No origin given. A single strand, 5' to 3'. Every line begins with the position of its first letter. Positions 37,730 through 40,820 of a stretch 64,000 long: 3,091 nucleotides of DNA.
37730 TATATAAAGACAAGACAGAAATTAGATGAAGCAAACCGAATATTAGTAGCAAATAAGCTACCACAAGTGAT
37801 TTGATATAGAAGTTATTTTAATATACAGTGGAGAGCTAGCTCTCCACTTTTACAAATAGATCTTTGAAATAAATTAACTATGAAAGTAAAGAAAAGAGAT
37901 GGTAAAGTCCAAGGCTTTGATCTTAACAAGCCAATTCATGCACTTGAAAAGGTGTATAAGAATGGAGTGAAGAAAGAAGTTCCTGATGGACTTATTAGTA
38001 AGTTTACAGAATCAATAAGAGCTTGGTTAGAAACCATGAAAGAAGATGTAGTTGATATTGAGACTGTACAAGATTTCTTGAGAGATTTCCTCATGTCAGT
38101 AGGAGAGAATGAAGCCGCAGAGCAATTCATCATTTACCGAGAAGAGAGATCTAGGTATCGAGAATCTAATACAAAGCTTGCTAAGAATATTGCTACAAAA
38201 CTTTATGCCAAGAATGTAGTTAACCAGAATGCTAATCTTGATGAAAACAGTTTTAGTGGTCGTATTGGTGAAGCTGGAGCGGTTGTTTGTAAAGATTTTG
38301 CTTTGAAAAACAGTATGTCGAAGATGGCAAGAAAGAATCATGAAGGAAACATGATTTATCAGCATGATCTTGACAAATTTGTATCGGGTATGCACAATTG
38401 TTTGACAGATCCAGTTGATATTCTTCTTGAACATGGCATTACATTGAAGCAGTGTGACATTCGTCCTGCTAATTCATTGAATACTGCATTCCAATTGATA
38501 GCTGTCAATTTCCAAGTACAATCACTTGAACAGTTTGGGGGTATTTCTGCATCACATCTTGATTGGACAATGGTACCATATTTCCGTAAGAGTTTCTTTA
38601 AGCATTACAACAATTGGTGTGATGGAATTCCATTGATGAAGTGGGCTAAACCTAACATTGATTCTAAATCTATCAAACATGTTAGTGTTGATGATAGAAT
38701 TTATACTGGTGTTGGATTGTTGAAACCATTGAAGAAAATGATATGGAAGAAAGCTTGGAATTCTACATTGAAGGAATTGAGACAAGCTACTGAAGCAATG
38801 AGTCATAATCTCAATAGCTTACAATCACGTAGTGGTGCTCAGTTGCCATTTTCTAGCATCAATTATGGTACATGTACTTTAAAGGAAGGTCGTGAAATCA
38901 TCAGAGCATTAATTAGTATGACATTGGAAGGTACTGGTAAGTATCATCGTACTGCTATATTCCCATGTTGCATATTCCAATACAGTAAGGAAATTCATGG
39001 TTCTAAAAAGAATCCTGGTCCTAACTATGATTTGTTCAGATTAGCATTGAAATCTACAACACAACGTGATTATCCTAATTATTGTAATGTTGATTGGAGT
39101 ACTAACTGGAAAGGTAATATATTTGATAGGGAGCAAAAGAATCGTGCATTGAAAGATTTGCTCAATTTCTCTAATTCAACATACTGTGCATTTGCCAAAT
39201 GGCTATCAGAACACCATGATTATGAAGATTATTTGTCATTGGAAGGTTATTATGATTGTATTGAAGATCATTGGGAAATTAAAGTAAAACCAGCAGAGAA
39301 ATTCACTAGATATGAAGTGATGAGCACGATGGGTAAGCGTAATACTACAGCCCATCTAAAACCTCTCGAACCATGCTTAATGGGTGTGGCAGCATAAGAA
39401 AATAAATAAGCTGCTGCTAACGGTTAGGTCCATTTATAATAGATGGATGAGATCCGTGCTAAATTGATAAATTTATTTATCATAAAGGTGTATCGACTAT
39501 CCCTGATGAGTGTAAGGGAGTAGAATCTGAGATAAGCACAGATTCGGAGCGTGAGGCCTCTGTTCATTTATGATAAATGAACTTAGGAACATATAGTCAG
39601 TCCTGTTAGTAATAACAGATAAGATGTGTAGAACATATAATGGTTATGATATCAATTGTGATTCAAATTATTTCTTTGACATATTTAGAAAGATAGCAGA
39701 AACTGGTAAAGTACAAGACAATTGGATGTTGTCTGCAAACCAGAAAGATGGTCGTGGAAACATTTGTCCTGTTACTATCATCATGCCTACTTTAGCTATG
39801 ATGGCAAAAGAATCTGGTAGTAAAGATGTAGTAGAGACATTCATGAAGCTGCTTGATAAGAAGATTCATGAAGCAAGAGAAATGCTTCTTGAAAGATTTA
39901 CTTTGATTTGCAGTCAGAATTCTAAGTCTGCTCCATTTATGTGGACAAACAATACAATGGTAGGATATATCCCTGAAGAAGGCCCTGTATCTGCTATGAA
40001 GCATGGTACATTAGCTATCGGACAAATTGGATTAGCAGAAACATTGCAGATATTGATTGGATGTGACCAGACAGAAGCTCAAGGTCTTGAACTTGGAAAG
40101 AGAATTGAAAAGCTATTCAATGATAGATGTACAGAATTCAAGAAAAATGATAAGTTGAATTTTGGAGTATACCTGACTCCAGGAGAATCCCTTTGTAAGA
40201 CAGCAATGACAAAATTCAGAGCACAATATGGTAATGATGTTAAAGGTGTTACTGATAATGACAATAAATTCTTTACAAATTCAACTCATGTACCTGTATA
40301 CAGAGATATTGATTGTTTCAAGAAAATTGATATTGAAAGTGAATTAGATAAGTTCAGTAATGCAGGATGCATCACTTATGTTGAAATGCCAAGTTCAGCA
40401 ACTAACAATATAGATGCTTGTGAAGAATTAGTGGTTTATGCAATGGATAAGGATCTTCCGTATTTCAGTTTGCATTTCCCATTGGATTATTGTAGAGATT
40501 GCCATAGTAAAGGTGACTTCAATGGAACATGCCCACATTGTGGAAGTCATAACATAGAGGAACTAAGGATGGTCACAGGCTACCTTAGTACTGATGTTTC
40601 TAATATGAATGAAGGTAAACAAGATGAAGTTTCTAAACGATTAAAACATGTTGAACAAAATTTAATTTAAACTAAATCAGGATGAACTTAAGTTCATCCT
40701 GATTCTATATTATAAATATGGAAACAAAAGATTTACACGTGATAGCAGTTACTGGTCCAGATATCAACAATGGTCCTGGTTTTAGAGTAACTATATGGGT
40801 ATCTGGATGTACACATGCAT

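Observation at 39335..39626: ORF-less 292-nt group I intron splitting nrdD at the MG|CR active-site loop, with readable P1 and P10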

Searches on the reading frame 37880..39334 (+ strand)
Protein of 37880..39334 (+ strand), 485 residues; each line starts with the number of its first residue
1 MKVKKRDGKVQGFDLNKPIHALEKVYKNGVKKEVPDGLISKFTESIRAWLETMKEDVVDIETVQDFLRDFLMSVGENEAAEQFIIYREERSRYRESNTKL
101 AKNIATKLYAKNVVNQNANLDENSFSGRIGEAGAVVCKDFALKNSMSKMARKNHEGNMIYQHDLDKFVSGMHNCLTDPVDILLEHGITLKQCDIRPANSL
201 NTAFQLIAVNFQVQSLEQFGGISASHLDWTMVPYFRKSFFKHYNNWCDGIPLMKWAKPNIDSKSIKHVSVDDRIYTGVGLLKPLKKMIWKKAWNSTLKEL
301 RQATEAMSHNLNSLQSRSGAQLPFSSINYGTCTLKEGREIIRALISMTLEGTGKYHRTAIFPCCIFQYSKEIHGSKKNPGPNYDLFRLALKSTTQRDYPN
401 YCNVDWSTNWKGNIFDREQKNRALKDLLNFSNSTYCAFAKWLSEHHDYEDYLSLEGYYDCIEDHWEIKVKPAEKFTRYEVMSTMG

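Call 5: search_protein_families(library=pfam, proteins=[window:37880-39334:+])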
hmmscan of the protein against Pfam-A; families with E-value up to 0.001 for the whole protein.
window:37880-39334:+ (485 aa): 2 families
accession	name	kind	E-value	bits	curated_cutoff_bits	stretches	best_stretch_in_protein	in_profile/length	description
PF13597.11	NRDD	-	6.9e-48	164.1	26.2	1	117-411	2-250/562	Anaerobic ribonucleoside-triphosphate reductase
PF03477.21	ATP-cone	-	4.7e-13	49.9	25.8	1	1-91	1-87/88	ATP cone domain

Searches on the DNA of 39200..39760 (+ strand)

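Call 4: search_rna_families(source=window, start=39200, end=39760, threshold=evalue, max_evalue=10, show_alignments=5)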
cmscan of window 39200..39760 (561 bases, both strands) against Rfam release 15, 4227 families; matches with E-value up to 10: 5.
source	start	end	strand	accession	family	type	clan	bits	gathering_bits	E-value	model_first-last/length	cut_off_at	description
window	39368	39619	+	RF00028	Intron_gpI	Intron;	-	30.6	50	5.8e-06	1-253/253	no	Group I catalytic intron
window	39232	39303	-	RF04330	snoMe28S-C3422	Gene; snRNA; snoRNA; CD-box;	-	21.7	80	4.1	1-79/79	no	Drosophila C/D box small nucleolar RNA snoMe28S-C3422 family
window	39596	39674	-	RF02789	snoTBR12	Gene; snRNA; snoRNA; CD-box;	-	17.6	77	0.76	1-101/101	no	Small nucleolar RNA TBR12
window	39256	39328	+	RF00217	SNORD20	Gene; snRNA; snoRNA; CD-box;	-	16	43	9.2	1-80/80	no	Small nucleolar RNA SNORD20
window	39671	39760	+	RF02956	DUF2693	Gene; sRNA;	-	12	81.3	9.2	1-95/165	3'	DUF2693 RNA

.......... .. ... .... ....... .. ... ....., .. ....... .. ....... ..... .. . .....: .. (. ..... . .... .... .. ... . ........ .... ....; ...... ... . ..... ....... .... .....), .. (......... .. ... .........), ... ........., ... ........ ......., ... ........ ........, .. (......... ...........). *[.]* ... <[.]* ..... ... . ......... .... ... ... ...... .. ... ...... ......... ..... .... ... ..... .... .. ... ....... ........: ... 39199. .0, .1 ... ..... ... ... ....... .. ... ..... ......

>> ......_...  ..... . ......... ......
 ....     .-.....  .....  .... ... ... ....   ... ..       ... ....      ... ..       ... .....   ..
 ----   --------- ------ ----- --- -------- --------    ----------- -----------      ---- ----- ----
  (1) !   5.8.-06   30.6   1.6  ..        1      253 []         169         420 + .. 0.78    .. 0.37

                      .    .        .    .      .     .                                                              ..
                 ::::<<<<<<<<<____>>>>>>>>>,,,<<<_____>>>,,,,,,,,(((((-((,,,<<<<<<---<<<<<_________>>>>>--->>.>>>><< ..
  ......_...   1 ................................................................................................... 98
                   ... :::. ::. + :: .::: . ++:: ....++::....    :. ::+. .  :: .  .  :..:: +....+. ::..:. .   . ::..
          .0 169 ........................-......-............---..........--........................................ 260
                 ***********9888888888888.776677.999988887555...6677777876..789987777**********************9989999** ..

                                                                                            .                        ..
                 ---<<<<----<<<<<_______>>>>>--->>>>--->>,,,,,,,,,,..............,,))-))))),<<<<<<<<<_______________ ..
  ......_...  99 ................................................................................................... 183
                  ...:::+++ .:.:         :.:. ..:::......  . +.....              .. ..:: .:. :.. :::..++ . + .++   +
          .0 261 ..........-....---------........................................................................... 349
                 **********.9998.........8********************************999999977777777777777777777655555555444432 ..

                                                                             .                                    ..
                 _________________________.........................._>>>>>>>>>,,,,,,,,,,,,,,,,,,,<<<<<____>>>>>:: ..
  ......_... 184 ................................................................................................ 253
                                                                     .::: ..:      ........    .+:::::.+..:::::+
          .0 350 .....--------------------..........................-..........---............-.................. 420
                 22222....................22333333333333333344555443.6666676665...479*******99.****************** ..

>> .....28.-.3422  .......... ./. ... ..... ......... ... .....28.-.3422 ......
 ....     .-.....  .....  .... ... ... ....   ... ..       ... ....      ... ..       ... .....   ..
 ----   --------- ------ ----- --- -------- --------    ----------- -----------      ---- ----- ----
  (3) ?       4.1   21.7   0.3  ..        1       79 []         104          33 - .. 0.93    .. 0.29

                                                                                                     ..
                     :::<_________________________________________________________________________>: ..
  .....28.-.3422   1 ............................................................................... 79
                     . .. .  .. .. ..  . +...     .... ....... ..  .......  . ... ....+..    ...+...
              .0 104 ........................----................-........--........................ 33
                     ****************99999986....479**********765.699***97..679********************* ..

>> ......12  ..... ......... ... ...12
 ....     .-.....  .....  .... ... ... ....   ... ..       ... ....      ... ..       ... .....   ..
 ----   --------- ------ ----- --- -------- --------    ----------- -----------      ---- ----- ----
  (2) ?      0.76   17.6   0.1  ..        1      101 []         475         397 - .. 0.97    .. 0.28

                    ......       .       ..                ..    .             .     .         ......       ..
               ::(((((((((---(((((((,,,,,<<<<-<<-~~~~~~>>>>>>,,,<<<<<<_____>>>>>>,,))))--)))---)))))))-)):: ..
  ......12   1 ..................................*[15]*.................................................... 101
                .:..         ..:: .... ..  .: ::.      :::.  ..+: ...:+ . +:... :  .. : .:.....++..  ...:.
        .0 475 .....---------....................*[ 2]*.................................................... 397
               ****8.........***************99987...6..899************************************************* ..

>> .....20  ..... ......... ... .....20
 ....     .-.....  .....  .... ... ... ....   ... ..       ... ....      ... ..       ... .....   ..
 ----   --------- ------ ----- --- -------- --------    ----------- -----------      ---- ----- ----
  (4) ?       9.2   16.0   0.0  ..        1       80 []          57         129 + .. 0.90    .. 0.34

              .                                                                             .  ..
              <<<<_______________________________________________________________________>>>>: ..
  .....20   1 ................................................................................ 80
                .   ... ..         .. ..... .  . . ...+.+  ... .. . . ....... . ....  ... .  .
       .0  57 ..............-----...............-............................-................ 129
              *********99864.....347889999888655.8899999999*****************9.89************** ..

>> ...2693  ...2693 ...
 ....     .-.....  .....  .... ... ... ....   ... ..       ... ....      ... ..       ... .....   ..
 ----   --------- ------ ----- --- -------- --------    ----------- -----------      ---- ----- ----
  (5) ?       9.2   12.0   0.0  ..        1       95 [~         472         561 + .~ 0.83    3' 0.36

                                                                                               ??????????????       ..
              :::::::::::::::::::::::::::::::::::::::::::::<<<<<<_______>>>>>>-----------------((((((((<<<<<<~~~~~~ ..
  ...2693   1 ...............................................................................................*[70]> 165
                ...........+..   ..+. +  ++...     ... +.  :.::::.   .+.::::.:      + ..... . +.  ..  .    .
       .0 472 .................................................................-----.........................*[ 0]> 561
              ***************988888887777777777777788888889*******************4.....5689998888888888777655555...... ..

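Call 8: search_dna_similar(query=window:39335-39626:+, collection=phages, mode=distant, max_rows=40)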
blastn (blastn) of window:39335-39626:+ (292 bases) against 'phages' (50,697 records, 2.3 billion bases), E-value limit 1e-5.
Records with a match: 1; places in all: 1; records where one place covers at least 80% of the query: 0.
Best place of each record, by identity: 80-90% 1.
By first word of the organism name: Clostridium 1.
By host as written in the record: Clostridium_AP sp000509125 DA266 1.
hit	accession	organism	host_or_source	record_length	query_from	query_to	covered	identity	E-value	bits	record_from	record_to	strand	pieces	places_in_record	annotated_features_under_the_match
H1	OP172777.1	Clostridium phage CS266P3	Clostridium_AP sp000509125 DA266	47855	151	206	19%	84.5%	4e-6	58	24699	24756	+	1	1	DNA endonuclease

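Call 42: get_annotated_region(hit=H1, flank=2500)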
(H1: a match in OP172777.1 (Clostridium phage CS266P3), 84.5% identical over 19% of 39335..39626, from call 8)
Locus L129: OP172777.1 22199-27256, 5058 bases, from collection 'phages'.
description: Clostridium phage CS266P3, complete genome.
organism: Clostridium phage CS266P3 (NCBI taxid 2968624)
taxonomy: Viruses; Duplodnaviria; Heunggongvirae; Uroviricota; Caudoviricetes
host: Clostridium_AP sp000509125 DA266; source: municipal sewage; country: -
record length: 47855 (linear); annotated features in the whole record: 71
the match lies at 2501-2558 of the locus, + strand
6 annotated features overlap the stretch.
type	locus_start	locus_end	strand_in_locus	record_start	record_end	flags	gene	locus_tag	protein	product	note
CDS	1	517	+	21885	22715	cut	-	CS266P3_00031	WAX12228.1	hypothetical protein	-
CDS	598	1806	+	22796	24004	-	-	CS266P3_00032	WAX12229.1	hypothetical protein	-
CDS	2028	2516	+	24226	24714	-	-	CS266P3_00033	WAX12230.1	DNA endonuclease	DNA endonuclease I-HmuI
CDS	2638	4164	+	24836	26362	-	-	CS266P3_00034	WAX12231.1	hypothetical protein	-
CDS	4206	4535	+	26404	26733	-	-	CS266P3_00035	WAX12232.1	hypothetical protein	-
CDS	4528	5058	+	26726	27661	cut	-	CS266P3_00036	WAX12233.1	hypothetical protein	-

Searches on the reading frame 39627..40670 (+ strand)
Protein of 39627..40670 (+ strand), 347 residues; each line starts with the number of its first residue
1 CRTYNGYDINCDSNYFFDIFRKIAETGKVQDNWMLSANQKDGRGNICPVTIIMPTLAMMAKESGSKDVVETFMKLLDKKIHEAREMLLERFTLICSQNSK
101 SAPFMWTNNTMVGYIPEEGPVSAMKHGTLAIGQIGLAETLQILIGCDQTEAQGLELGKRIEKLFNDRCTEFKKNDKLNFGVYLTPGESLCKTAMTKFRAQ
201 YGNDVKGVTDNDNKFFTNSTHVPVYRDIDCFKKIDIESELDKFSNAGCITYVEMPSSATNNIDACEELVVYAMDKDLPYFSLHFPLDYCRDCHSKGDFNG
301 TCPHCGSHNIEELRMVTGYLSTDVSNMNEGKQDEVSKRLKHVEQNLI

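Call 5: search_protein_families(library=pfam, proteins=[window:39627-40670:+])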
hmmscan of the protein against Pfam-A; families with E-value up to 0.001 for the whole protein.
window:39627-40670:+ (347 aa): 2 families
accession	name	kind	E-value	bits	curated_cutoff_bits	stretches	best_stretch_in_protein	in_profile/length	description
PF13597.11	NRDD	-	2.3e-70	238.3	26.2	1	38-341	271-562/562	Anaerobic ribonucleoside-triphosphate reductase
PF01228.26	Gly_radical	-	0.00047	21.1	22.2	0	228-311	5-90/106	Glycine radical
